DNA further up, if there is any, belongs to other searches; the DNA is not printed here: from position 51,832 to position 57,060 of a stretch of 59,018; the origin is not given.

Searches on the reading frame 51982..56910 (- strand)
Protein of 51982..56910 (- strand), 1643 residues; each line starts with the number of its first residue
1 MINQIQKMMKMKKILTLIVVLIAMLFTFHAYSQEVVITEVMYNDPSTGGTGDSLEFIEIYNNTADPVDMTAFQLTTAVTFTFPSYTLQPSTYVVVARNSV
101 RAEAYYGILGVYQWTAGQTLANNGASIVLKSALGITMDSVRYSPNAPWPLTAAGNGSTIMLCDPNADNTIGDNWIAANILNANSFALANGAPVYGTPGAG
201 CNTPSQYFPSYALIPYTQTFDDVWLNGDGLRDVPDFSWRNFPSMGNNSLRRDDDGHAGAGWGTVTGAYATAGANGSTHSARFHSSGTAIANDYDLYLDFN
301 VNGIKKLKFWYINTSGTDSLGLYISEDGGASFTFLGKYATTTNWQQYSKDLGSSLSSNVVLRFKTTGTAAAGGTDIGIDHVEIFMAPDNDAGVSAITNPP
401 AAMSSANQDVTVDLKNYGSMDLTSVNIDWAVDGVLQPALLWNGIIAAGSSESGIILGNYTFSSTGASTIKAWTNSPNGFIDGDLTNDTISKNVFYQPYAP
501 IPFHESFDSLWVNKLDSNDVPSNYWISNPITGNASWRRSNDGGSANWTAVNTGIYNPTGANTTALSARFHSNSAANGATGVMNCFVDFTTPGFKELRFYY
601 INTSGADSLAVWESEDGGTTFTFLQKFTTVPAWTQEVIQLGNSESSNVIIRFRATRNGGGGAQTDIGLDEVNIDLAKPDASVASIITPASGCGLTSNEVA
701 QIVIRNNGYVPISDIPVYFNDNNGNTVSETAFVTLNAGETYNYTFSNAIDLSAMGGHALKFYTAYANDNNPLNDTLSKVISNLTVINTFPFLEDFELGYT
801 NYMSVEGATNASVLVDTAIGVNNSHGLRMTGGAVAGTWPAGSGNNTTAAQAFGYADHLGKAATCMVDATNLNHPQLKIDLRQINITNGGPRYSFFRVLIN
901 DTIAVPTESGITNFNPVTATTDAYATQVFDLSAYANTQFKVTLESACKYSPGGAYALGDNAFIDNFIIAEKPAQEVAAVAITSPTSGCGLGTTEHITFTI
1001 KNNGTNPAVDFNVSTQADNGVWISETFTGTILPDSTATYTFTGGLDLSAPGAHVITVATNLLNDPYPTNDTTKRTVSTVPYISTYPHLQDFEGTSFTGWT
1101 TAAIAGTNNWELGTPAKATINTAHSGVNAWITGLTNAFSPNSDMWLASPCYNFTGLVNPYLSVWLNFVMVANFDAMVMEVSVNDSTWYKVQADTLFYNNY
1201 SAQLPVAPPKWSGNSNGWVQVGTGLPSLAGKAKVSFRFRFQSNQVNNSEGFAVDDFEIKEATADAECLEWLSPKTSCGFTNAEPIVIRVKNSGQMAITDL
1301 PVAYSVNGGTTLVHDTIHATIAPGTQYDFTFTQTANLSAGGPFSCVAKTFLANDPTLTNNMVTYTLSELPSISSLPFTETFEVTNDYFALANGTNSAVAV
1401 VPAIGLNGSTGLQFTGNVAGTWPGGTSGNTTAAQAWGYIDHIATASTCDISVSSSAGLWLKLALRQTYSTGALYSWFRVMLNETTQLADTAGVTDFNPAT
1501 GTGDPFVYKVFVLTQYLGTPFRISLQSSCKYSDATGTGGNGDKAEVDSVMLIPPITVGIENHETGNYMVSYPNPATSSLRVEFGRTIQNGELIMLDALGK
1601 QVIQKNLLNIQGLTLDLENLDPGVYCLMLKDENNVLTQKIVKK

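Call 8: search_protein_families(library=pfam, proteins=[window:51982-56910:-], max_evalue=0.01)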
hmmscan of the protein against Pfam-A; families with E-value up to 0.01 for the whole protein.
window:51982-56910:- (1643 aa): 5 families
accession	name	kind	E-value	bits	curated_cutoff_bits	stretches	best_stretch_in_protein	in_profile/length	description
PF00932.25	LTD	-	1.5e-16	61.1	34.3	1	32-142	5-107/109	Lamin Tail Domain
PF07705.17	CARDB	-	1.3e-12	48.3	22.7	0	393-490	6-100/101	CARDB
PF18962.6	Por_Secre_tail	-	4.2e-10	40.2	27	1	1571-1641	2-74/75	Secretion system C-terminal sorting domain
PF20773.4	InhA-like_MAM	-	9.6e-06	25.7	26.9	0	1171-1259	77-163/191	Immune inhibitor A-like, MAM domain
PF21471.3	Reelin_subrepeat-B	-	0.00013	22.2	27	0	1179-1258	63-126/127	Reelin subrepeat B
